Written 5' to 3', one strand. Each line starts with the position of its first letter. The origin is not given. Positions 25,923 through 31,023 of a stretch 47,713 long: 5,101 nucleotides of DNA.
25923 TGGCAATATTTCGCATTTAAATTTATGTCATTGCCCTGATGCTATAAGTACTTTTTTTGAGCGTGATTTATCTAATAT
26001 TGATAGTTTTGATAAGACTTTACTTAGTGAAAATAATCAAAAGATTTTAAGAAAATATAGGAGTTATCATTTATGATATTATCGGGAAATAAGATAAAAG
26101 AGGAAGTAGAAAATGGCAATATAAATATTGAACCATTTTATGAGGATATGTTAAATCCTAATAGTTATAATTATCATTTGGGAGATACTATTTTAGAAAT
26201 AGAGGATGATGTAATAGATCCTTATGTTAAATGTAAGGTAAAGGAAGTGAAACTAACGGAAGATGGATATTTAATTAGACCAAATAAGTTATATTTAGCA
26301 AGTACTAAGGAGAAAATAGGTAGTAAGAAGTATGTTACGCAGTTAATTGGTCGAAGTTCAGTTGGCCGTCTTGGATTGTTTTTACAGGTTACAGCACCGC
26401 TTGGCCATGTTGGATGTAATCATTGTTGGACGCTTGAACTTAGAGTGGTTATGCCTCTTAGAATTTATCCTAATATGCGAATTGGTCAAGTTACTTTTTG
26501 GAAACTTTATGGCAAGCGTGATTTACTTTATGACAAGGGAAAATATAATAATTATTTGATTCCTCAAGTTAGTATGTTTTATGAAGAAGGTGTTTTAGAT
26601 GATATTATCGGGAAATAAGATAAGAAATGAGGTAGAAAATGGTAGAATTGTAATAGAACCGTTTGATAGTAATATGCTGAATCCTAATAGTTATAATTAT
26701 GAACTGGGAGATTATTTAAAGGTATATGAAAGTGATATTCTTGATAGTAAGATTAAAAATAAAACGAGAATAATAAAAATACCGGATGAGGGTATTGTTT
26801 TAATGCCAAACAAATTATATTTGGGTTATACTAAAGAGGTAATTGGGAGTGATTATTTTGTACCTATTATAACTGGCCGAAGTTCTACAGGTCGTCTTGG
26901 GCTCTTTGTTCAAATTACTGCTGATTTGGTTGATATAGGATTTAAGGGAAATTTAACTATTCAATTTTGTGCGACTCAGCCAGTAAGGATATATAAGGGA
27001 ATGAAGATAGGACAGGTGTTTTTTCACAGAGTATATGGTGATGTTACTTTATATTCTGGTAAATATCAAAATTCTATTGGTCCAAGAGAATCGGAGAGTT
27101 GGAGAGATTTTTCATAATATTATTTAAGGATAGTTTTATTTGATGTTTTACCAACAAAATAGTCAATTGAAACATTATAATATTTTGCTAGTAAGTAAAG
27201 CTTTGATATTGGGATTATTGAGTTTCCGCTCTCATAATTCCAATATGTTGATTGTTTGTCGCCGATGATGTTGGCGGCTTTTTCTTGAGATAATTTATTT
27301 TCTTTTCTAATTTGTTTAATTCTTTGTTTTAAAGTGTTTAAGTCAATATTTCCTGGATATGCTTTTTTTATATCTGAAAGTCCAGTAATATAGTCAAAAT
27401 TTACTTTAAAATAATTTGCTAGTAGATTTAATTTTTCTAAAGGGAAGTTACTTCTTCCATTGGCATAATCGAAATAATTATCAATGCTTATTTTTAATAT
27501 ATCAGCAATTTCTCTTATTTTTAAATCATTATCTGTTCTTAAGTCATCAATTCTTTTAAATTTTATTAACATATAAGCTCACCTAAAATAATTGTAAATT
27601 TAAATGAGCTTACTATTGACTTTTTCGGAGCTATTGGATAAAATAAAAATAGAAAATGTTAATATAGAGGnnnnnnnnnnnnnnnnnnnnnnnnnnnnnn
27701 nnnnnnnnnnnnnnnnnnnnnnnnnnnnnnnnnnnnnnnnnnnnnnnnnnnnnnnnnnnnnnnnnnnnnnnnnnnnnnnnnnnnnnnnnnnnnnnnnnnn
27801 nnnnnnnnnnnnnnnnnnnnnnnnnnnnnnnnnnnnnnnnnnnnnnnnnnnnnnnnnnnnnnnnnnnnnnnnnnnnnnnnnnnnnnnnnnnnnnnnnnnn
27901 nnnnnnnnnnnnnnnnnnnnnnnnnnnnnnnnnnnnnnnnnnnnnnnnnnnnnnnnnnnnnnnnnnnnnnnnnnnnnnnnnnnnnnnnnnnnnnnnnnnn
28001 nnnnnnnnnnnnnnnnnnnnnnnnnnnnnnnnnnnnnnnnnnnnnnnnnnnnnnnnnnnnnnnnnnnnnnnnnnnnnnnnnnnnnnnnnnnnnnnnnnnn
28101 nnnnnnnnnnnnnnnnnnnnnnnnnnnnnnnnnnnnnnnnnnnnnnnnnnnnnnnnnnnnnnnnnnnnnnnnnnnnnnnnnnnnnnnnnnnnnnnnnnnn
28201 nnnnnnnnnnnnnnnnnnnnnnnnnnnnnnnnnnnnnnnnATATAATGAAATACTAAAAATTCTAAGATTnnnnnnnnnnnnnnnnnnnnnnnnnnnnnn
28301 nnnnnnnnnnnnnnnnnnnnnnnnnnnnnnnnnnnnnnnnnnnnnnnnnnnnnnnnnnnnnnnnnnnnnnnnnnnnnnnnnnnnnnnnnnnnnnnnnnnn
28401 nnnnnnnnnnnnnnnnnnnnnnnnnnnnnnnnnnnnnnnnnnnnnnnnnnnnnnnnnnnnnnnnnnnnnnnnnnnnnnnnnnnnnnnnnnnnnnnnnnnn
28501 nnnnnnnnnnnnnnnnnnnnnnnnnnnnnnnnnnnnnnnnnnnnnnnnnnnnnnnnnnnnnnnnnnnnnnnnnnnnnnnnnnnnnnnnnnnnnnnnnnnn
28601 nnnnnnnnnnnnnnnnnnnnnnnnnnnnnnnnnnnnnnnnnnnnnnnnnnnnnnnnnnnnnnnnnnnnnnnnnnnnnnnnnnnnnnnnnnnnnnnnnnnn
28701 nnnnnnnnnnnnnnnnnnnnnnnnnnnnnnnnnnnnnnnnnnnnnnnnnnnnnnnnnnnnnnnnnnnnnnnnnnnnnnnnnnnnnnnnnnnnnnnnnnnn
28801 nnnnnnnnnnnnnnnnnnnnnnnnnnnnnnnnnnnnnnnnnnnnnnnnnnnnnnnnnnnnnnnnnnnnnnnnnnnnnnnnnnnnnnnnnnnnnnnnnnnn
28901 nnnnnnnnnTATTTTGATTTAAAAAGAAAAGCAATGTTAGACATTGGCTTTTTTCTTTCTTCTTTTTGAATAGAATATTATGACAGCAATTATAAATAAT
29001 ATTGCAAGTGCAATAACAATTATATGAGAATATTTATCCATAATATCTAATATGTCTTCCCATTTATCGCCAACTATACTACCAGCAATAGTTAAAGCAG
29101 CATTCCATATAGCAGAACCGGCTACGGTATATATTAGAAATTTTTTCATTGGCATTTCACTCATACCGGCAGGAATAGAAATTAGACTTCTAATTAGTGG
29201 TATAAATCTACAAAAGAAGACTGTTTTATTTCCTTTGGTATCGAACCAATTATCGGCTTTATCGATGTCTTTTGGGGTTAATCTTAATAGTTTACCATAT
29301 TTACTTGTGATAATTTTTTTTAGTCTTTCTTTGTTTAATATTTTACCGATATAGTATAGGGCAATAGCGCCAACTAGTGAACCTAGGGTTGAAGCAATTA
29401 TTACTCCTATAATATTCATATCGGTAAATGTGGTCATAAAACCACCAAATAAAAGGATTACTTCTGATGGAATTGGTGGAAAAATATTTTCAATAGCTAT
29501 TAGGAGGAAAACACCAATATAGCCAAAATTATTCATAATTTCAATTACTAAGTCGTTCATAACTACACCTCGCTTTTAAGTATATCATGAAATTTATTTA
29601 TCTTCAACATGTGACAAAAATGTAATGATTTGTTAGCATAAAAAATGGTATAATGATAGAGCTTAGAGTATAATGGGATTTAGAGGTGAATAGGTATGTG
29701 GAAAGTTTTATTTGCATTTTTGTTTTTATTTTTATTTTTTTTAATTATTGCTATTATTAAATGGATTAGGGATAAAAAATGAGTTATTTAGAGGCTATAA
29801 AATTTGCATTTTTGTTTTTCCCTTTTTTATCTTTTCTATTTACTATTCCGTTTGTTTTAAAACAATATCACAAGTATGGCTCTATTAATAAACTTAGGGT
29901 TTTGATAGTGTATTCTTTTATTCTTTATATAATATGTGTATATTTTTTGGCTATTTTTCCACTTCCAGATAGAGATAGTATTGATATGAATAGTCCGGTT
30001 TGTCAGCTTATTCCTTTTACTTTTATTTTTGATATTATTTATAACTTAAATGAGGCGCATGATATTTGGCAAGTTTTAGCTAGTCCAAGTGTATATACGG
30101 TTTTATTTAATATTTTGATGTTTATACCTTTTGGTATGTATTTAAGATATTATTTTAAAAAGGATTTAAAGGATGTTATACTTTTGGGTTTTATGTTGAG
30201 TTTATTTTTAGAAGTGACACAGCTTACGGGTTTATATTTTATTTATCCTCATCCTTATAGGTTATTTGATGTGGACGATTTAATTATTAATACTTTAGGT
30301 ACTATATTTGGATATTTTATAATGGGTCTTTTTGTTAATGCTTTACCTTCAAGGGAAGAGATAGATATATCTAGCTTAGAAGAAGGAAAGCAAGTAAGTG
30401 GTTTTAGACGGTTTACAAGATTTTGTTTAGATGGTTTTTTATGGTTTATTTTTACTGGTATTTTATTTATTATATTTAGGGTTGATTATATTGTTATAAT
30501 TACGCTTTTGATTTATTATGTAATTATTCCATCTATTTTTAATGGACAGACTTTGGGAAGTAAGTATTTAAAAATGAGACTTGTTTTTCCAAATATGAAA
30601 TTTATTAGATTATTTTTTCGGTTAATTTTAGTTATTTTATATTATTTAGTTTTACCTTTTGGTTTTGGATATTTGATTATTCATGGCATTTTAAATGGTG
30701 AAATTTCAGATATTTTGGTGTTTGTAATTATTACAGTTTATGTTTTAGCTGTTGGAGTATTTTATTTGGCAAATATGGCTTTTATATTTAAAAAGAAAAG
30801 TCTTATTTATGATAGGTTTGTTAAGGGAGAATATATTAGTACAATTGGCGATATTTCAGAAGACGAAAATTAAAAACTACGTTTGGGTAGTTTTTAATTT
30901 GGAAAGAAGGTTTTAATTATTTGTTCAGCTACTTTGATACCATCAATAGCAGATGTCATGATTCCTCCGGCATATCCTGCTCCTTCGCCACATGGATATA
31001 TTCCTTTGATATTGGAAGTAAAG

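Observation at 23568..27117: NrtR-like regulator plus coupled operon: dNMP-kinase-like, radical-SAM::NDK-like fusion and two Dcd paralogues; candidate undescribed nucleotide-modifying (possibly antiviral) system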

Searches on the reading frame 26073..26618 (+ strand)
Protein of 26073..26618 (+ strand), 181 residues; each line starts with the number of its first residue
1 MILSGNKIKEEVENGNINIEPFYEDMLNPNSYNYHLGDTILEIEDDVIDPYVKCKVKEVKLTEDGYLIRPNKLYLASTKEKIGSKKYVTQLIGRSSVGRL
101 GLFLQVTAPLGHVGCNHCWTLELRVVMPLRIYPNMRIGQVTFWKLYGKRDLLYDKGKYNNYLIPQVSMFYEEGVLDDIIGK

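Call 3: search_protein_families(library=pfam, proteins=[window:26073-26618:+], max_evalue=0.1)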
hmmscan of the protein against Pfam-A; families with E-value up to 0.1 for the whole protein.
window:26073-26618:+ (181 aa): 2 families
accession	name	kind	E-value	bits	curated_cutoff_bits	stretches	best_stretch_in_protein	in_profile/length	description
PF22769.1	DCD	-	2.1e-33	116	27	1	2-144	1-152/153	dCTP deaminase-like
PF06559.16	DCD_N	-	0.0099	16.2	21.4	1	2-108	4-119/164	2'-deoxycytidine 5'-triphosphate deaminase (DCD) N-terminal domain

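Call 4: search_protein_families(library=ncbifam, proteins=[window:26073-26618:+], max_evalue=0.1)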
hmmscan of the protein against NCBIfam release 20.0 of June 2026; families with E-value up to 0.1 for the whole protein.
window:26073-26618:+ (181 aa): 1 family
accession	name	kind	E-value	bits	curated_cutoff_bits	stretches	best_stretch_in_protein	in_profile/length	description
TIGR02274.1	dCTP_deam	equivalog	3.9e-26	91.8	92.8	1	2-160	1-171/180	dCTP deaminase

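Call 5: search_protein_families(library=padloc, proteins=[window:26073-26618:+], max_evalue=0.1)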
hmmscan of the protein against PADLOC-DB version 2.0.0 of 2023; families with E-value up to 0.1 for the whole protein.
window:26073-26618:+ (181 aa): 0 families

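Call 6: search_protein_families(library=phrogs, proteins=[window:26073-26618:+], max_evalue=0.01)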
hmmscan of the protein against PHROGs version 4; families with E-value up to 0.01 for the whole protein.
window:26073-26618:+ (181 aa): 1 family
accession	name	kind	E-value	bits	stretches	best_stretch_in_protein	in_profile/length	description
phrog_1663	-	DNA, RNA and nucleotide metabolism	9.6e-39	134.3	1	1-170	50-219/303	dCTP deaminase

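Call 33: search_solved_structures(query=window:26073-26615:+, max_evalue=0.001, show_alignments=3)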
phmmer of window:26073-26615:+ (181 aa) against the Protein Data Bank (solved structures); distinct sequences matched with E-value up to 0.001: 11.
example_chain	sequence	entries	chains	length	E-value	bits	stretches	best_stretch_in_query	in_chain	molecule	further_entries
1ogh_A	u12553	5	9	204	1.8e-12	50.6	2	88-163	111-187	BIFUNCTIONAL DEAMINASE/DIPHOSPHATASE | dCTP deaminase, dUMP-forming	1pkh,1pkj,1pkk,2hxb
4xjc_A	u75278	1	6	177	2.4e-12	50.3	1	1-149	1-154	Deoxycytidine triphosphate deaminase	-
3gf0_A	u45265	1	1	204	4.9e-12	49.2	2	88-163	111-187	dCTP deaminase, dUMP-forming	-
2hxd_A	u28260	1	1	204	1.1e-11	48.2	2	88-163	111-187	dCTP deaminase, dUMP-forming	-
2qxx_A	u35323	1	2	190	5.2e-11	45.9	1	1-154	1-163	Deoxycytidine triphosphate deaminase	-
2qlp_A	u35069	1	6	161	8.4e-11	45.2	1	1-145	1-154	Deoxycytidine triphosphate deaminase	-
4a6a_A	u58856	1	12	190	1.8e-10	44.2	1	1-154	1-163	DEOXYCYTIDINE TRIPHOSPHATE DEAMINASE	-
1xs1_A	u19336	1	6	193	4.1e-07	33.2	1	57-156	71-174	Deoxycytidine triphosphate deaminase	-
2j4h_A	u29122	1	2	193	5.7e-07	32.8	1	57-156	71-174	DEOXYCYTIDINE TRIPHOSPHATE DEAMINASE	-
2v9x_A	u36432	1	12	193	1e-06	31.9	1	57-156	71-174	DEOXYCYTIDINE TRIPHOSPHATE DEAMINASE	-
1xs4_A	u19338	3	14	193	2.4e-06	30.7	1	57-156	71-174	Deoxycytidine triphosphate deaminase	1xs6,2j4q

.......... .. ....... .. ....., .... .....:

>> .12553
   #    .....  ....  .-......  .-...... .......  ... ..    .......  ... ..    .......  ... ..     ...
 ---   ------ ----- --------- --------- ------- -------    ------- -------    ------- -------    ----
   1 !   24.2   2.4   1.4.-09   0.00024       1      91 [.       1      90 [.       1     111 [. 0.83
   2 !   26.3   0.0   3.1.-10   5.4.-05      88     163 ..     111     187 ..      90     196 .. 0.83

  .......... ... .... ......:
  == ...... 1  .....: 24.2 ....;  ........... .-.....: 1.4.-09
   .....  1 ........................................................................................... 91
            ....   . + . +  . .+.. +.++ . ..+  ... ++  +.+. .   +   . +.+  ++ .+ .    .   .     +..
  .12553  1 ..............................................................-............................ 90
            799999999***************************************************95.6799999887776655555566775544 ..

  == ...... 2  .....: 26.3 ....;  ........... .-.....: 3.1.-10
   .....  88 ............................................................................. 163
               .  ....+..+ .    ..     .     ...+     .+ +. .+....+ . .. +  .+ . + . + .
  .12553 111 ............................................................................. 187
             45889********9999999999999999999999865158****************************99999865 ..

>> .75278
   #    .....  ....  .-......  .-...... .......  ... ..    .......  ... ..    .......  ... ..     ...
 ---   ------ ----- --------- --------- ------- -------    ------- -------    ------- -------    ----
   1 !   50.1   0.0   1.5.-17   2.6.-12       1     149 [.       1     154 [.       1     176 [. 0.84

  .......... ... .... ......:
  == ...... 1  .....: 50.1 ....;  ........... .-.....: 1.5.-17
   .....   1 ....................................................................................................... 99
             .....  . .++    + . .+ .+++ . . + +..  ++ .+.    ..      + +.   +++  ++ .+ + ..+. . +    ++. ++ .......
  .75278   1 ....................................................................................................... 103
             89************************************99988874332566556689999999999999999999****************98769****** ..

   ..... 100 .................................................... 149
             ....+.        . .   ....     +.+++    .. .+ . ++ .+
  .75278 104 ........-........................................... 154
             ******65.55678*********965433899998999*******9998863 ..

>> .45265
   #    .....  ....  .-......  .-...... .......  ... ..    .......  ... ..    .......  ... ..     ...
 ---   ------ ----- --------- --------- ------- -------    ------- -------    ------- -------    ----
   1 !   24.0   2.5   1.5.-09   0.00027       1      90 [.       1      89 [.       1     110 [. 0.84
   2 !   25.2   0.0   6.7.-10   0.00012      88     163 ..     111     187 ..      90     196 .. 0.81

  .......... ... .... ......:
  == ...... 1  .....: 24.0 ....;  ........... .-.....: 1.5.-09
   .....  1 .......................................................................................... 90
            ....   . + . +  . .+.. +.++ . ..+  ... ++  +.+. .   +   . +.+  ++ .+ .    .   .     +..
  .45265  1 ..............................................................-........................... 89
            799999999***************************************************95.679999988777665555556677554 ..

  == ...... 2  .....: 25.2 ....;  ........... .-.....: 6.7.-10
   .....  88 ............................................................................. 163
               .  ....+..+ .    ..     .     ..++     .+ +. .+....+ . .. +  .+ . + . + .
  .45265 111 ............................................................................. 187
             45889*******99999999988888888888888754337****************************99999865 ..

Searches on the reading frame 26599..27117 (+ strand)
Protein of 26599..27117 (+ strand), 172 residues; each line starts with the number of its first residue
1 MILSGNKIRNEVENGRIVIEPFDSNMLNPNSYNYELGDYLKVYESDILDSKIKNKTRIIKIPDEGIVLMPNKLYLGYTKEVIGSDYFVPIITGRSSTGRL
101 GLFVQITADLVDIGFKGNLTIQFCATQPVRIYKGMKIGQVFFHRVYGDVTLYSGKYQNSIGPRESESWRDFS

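Call 3: search_protein_families(library=pfam, proteins=[window:26599-27117:+], max_evalue=0.1)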
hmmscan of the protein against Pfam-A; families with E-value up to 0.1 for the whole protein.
window:26599-27117:+ (172 aa): 3 families
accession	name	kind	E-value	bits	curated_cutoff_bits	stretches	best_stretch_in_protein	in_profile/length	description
PF22769.1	DCD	-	6.3e-37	127.5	27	1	2-144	1-152/153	dCTP deaminase-like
PF06559.16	DCD_N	-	4.8e-05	23.7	21.4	1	2-143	4-161/164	2'-deoxycytidine 5'-triphosphate deaminase (DCD) N-terminal domain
PF00692.24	dUTPase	-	0.0021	18.3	22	1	86-146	45-105/129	dUTPase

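Call 4: search_protein_families(library=ncbifam, proteins=[window:26599-27117:+], max_evalue=0.1)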
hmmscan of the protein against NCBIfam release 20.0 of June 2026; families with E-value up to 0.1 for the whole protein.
window:26599-27117:+ (172 aa): 5 families
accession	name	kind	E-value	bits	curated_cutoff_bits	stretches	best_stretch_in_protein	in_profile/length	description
TIGR02274.1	dCTP_deam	equivalog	5.1e-33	114.3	92.8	1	2-165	1-178/180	dCTP deaminase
NF002598.0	PRK02253.1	equivalog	4e-06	26.4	130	1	23-158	26-163/167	deoxyuridine 5'-triphosphate nucleotidohydrolase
NF005734.0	PRK07559.1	equivalog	0.00032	19.6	283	1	3-144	12-169/368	2'-deoxycytidine 5'-triphosphate deaminase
TIGR00576.1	dut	superfamily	0.0044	16.7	102.55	1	91-149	59-120/143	dUTP diphosphatase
NF001862.0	PRK00601.1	equivalog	0.014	15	103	1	87-146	62-124/150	dUTP diphosphatase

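Call 5: search_protein_families(library=padloc, proteins=[window:26599-27117:+], max_evalue=0.1)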
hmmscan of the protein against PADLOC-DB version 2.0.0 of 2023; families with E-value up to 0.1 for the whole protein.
window:26599-27117:+ (172 aa): 1 family
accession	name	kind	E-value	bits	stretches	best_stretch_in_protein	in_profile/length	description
PDLC03624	REase_MTase_IIG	-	0.042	9.6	1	38-78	150-190/1271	Type IIG restriction enzyme-methyltransferase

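Call 6: search_protein_families(library=phrogs, proteins=[window:26599-27117:+], max_evalue=0.01)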
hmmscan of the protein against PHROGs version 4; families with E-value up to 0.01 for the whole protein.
window:26599-27117:+ (172 aa): 1 family
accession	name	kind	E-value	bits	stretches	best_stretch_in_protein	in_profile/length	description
phrog_1663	-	DNA, RNA and nucleotide metabolism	2.2e-43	149.5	1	1-171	50-222/303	dCTP deaminase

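Call 34: search_solved_structures(query=window:26599-27114:+, max_evalue=0.001, show_alignments=3)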
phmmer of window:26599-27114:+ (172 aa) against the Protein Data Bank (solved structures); distinct sequences matched with E-value up to 0.001: 15.
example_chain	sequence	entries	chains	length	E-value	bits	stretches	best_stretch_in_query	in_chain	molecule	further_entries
2qxx_A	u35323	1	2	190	2.8e-20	75.9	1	1-171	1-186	Deoxycytidine triphosphate deaminase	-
4a6a_A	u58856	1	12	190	1e-19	74.1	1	1-171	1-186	DEOXYCYTIDINE TRIPHOSPHATE DEAMINASE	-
2qlp_A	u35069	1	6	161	1.3e-18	70.5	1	1-144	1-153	Deoxycytidine triphosphate deaminase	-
4xjc_A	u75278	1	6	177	3.9e-18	69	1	1-170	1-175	Deoxycytidine triphosphate deaminase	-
3gf0_A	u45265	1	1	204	2.6e-16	63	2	90-149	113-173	dCTP deaminase, dUMP-forming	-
1ogh_A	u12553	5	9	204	5.5e-16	62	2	90-149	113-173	BIFUNCTIONAL DEAMINASE/DIPHOSPHATASE | dCTP deaminase, dUMP-forming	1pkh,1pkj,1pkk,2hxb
2hxd_A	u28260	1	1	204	1.6e-15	60.5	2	90-149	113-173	dCTP deaminase, dUMP-forming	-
1xs1_A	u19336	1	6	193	1.6e-07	34.4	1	58-150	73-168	Deoxycytidine triphosphate deaminase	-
2j4h_A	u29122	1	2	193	2.2e-07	33.9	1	58-150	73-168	DEOXYCYTIDINE TRIPHOSPHATE DEAMINASE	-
2v9x_A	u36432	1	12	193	3e-07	33.5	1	58-150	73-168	DEOXYCYTIDINE TRIPHOSPHATE DEAMINASE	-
1xs4_A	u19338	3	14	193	4e-07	33.1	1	58-150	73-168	Deoxycytidine triphosphate deaminase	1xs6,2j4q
8y1w_A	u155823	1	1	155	1.5e-06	31.3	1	16-159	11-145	dCTP deaminase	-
9ln0_A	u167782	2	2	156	4.4e-06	29.7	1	16-160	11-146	dCTP deaminase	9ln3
2yzj_A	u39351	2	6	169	1.3e-05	28.2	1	1-160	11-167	167aa long hypothetical dUTPase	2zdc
4dhk_A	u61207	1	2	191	0.00022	24.2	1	30-159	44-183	Deoxycytidine triphosphate deaminase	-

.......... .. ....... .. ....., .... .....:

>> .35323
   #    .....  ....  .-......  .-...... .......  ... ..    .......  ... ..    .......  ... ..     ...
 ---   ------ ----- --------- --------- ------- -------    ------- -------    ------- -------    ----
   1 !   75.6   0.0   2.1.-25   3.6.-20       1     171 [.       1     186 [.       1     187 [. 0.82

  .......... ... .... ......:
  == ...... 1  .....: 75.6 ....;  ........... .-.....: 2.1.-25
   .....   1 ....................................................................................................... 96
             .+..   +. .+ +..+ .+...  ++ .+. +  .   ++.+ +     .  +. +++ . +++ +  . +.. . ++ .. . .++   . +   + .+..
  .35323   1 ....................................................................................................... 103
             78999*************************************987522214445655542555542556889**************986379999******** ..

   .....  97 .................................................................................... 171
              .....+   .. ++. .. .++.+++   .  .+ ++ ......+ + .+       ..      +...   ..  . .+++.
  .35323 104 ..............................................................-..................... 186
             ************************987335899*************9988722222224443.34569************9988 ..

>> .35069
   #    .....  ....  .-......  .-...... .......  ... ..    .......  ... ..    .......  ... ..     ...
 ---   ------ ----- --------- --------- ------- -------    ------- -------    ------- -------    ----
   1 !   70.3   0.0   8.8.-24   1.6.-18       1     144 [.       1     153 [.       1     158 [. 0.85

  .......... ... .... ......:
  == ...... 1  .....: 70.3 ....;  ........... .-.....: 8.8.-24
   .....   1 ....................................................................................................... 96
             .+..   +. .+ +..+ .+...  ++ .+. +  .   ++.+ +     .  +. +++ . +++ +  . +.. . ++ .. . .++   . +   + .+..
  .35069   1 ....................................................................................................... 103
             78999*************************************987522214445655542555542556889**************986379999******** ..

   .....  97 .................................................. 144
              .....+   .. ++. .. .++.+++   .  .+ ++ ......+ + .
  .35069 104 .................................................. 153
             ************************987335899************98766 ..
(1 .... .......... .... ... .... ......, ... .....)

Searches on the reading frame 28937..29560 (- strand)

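Call 65: search_protein_families(library=pfam, proteins=[window:28937-29560:-], max_evalue=0.0001)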
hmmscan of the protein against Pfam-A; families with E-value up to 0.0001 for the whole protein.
window:28937-29560:- (207 aa): 1 family
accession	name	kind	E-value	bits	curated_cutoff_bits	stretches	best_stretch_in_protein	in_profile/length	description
PF09335.16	VTT_dom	-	5.9e-24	85.3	33.9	1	30-161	1-122/123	VTT domain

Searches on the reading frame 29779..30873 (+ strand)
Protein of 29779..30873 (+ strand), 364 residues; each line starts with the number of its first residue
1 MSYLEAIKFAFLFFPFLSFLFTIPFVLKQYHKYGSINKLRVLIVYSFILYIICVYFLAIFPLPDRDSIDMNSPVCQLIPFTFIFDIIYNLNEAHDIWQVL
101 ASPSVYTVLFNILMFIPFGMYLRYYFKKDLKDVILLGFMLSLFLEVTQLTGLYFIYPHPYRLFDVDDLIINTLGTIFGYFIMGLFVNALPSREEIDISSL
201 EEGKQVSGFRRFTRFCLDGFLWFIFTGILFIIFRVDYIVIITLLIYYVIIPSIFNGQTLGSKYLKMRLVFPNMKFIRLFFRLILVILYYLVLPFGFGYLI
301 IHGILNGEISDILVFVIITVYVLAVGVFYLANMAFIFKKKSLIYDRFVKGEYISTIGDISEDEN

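Call 65: search_protein_families(library=pfam, proteins=[window:29779-30873:+], max_evalue=0.0001)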
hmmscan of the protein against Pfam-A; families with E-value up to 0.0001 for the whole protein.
window:29779-30873:+ (364 aa): 1 family
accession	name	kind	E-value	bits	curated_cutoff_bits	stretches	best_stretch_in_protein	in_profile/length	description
PF04892.17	VanZ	-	2.6e-26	93.2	30.1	1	47-185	1-125/126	VanZ like family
